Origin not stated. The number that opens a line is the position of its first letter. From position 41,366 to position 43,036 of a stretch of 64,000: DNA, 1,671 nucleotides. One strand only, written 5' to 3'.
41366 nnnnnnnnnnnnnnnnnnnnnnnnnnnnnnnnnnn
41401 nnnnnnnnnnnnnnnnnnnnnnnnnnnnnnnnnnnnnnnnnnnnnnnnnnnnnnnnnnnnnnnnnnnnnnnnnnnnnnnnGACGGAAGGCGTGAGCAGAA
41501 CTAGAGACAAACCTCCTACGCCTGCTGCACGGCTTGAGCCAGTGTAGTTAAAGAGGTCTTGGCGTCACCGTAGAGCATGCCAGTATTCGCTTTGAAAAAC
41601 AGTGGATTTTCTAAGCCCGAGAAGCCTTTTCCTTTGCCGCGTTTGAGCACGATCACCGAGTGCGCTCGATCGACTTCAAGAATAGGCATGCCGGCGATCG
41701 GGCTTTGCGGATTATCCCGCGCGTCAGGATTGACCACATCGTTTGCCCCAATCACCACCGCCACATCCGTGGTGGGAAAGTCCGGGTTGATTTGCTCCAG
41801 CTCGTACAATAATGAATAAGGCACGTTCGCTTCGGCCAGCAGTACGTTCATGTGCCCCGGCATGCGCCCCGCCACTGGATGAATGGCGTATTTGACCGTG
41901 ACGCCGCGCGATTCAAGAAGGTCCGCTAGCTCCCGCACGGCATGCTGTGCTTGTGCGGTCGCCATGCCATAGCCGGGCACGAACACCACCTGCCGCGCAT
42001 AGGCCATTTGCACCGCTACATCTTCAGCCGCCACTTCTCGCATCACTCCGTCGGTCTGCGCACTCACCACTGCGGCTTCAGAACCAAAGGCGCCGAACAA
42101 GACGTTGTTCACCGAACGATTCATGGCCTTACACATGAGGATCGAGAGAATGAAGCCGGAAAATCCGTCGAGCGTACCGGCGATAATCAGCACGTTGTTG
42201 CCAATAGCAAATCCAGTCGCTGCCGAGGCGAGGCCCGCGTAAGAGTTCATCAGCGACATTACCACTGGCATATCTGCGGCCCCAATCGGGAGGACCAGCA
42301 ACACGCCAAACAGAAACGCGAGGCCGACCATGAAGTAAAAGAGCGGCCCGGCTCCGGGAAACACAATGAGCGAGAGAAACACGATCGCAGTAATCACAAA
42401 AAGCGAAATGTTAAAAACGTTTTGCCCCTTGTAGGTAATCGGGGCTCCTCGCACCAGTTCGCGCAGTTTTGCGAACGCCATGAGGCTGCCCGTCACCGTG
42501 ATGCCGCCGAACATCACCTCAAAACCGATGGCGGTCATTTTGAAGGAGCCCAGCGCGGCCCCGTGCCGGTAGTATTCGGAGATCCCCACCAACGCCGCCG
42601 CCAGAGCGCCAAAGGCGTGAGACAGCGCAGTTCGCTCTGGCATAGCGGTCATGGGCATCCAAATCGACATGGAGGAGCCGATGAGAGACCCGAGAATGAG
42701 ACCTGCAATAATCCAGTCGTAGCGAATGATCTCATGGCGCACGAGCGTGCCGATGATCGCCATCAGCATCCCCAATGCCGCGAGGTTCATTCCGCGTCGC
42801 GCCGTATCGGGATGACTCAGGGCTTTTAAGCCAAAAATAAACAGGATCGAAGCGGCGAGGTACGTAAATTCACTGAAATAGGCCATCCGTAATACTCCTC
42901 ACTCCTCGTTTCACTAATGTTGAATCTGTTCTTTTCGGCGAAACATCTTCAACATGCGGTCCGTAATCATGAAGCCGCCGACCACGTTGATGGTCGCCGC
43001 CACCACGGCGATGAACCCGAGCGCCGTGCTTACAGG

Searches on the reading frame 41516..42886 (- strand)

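Call 7: search_protein_families(library=pfam, proteins=[window:41516-42886:-], max_evalue=0.001)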
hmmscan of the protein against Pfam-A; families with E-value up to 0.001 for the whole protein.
window:41516-42886:- (456 aa): 1 family
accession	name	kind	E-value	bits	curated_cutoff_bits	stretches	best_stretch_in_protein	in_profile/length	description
PF02233.22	PNTB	-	4.4e-173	576.9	31.7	1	6-451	2-455/456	NAD(P) transhydrogenase beta subunit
